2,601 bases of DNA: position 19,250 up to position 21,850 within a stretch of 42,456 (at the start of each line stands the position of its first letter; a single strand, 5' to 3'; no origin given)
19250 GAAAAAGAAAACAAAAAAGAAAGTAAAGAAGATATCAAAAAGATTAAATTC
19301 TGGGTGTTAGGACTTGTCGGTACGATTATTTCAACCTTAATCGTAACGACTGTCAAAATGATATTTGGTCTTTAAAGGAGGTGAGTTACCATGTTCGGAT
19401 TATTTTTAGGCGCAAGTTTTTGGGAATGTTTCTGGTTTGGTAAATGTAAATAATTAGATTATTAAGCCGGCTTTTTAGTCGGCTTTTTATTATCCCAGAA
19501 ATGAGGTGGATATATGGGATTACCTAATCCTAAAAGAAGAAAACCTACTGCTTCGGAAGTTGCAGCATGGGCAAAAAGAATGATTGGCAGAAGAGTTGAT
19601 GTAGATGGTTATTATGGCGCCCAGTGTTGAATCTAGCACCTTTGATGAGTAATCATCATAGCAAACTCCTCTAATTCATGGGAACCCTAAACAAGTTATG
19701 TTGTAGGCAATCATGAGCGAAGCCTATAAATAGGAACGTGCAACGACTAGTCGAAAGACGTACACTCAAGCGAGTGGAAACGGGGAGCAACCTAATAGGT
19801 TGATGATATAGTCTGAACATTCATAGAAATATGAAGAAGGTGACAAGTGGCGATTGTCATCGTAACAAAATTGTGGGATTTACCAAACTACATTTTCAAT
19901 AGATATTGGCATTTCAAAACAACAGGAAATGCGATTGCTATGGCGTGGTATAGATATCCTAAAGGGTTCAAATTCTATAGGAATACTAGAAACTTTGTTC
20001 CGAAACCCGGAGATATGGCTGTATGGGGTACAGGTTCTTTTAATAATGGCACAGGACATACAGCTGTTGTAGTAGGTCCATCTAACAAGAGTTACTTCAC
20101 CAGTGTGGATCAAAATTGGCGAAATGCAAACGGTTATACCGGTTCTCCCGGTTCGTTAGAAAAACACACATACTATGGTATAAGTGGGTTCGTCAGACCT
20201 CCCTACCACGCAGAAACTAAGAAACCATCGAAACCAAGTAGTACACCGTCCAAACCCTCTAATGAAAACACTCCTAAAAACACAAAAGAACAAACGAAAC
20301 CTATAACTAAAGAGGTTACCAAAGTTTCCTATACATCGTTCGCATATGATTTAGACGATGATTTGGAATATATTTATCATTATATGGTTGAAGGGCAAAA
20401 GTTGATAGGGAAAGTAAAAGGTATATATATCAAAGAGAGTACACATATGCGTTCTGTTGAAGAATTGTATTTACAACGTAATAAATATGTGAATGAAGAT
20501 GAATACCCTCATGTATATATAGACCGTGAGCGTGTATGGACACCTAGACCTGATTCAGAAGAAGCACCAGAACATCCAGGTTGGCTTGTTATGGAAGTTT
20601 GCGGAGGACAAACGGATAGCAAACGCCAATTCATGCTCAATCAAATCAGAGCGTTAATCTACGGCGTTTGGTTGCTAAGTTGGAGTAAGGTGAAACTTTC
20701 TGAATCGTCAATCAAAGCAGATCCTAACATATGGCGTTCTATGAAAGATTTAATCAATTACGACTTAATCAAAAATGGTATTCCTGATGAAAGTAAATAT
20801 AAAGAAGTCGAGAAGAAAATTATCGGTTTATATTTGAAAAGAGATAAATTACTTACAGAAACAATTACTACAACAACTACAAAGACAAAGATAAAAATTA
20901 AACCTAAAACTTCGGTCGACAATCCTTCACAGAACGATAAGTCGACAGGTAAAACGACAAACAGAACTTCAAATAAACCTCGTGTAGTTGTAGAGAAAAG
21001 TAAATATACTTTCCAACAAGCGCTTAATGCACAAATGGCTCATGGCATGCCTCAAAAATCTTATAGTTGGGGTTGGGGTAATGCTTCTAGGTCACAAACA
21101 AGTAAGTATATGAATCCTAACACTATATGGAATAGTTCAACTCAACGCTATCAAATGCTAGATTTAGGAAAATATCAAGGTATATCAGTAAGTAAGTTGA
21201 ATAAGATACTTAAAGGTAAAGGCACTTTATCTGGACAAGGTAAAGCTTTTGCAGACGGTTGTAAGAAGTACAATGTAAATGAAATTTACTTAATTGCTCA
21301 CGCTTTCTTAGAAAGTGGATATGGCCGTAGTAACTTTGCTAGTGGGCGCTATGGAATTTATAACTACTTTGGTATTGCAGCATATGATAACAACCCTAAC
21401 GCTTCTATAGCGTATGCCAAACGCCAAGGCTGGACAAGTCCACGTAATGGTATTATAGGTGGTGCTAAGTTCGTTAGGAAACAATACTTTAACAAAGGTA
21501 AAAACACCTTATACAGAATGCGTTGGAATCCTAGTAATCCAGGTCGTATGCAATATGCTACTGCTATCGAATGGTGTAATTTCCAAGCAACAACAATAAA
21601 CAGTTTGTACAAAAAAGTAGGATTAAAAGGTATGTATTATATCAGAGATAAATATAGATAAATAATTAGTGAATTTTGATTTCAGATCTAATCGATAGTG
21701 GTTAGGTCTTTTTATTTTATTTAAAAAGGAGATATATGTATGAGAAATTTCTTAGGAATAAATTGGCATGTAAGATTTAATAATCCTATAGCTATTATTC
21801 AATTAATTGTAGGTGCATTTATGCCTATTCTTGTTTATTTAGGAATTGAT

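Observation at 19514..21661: ORF-less group I intron inserted between the catalytic Cys and Trp codons of the tail lysin CHAP domain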

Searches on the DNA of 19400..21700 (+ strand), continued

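Call 33: get_annotated_region(hit=H57, flank=1500)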
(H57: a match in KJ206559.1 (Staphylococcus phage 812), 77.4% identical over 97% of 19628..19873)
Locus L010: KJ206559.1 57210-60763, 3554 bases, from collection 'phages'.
description: Staphylococcus phage 812, complete genome.
organism: Staphylococcus phage 812 (NCBI taxid 307898)
taxonomy: Viruses; Duplodnaviria; Heunggongvirae; Uroviricota; Caudoviricetes; Herelleviridae; Twortvirinae; Kayvirus
host: Staphylococcus; source: -; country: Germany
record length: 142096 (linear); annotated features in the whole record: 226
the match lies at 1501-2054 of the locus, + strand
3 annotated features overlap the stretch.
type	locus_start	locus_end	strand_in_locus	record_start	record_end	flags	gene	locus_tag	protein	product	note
CDS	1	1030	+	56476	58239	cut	-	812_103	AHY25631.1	hypothetical protein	Gp103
CDS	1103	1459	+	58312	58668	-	-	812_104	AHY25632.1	hypothetical protein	Gp104; Truncated protein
CDS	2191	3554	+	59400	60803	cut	-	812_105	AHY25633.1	hypothetical protein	Group I intron encoded protein; Gp105; Group I intron encoded protein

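Call 34: get_annotated_region(hit=H73, flank=1000)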
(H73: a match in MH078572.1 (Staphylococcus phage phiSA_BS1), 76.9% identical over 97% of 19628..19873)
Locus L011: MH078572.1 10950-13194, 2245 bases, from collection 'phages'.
description: Staphylococcus phage phiSA_BS1, complete genome.
organism: Staphylococcus phage phiSA_BS1 (NCBI taxid 2126734)
taxonomy: Viruses; Duplodnaviria; Heunggongvirae; Uroviricota; Caudoviricetes; Herelleviridae; Twortvirinae; Baoshanvirus; Baoshanvirus BS1
host: Staphylococcus sp. ATCC 25923; source: dairy farm; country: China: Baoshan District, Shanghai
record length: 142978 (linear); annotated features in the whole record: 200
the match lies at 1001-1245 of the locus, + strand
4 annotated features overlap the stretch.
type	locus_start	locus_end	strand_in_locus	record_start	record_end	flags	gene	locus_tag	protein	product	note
CDS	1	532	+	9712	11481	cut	-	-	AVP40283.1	major tail sheath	-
CDS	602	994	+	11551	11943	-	-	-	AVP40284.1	hypothetical protein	-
CDS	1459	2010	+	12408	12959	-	-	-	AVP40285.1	hypothetical protein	-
CDS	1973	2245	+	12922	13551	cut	-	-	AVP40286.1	hypothetical protein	-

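Call 35: get_annotated_region(hit=H77, flank=1000)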
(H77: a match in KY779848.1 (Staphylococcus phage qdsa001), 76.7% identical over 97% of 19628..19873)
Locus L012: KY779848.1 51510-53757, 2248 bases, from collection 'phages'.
description: Staphylococcus phage qdsa001, complete genome.
organism: Staphylococcus phage qdsa001 (NCBI taxid 1970744)
taxonomy: Viruses; Duplodnaviria; Heunggongvirae; Uroviricota; Caudoviricetes; Herelleviridae; Twortvirinae; Silviavirus
host: Staphylococcus aureus; source: sewage; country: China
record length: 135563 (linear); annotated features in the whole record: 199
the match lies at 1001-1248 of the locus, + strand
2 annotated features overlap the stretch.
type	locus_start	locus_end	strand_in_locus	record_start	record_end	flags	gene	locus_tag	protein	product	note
CDS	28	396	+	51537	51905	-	-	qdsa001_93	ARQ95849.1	capsid protein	truncated capsid protein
CDS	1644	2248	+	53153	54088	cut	-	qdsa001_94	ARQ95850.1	hypothetical protein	-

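Call 36: get_annotated_region(hit=H89, flank=1000)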
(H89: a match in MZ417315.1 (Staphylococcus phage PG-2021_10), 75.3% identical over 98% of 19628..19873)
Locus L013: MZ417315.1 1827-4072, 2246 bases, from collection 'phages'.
description: UNVERIFIED: Staphylococcus phage PG-2021_10, complete genome.
organism: Staphylococcus phage PG-2021_10 (NCBI taxid 2815611)
taxonomy: Viruses; Duplodnaviria; Heunggongvirae; Uroviricota; Caudoviricetes; Herelleviridae; Twortvirinae
host: Staphylococcus xylosus M1997-2/10; source: WWTP; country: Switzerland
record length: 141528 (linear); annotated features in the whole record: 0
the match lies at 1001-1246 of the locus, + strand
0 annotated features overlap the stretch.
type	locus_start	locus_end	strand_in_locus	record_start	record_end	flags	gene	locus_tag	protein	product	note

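Call 37: search_rna_families(sources=[L005, L006, L008, L009, L010, L011, L012, L013, L007], threshold=gathering)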
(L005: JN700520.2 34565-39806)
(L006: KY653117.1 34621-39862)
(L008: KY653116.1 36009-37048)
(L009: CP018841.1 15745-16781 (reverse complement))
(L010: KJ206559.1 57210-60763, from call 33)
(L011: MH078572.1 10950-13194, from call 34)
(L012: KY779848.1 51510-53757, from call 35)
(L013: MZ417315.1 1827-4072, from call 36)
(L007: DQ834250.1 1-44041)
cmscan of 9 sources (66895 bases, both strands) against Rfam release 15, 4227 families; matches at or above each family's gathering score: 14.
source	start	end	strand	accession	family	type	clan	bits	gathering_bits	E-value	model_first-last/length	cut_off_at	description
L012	693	922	+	RF00028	Intron_gpI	Intron;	-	103.7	50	8.9e-26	1-253/253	no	Group I catalytic intron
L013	678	907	+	RF00028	Intron_gpI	Intron;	-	103.7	50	8.9e-26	1-253/253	no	Group I catalytic intron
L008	387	603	+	RF00028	Intron_gpI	Intron;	-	103.5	50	9.7e-26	1-253/253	no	Group I catalytic intron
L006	2489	2705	+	RF00028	Intron_gpI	Intron;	-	103.4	50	1e-25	1-253/253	no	Group I catalytic intron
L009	375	600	+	RF00028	Intron_gpI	Intron;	-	101.6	50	3.7e-25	1-253/253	no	Group I catalytic intron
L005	2489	2705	+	RF00028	Intron_gpI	Intron;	-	100.1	50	1e-24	1-253/253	no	Group I catalytic intron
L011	976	1208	+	RF00028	Intron_gpI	Intron;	-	97.4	50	6.6e-24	1-253/253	no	Group I catalytic intron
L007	21305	21524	+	RF00028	Intron_gpI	Intron;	-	96.1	50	1.7e-23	1-253/253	no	Group I catalytic intron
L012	981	1210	+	RF00028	Intron_gpI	Intron;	-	95.8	50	2e-23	1-253/253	no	Group I catalytic intron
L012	1257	1482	+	RF00028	Intron_gpI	Intron;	-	95.1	50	3.2e-23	1-253/253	no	Group I catalytic intron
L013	984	1209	+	RF00028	Intron_gpI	Intron;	-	95.1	50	3.2e-23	1-253/253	no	Group I catalytic intron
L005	2960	3227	+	RF00028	Intron_gpI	Intron;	-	94.8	50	3.9e-23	1-253/253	no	Group I catalytic intron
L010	1789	2016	+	RF00028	Intron_gpI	Intron;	-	92.1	50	2.6e-22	1-253/253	no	Group I catalytic intron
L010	1448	1725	+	RF00028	Intron_gpI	Intron;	-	78.4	50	3.3e-18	1-253/253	no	Group I catalytic intron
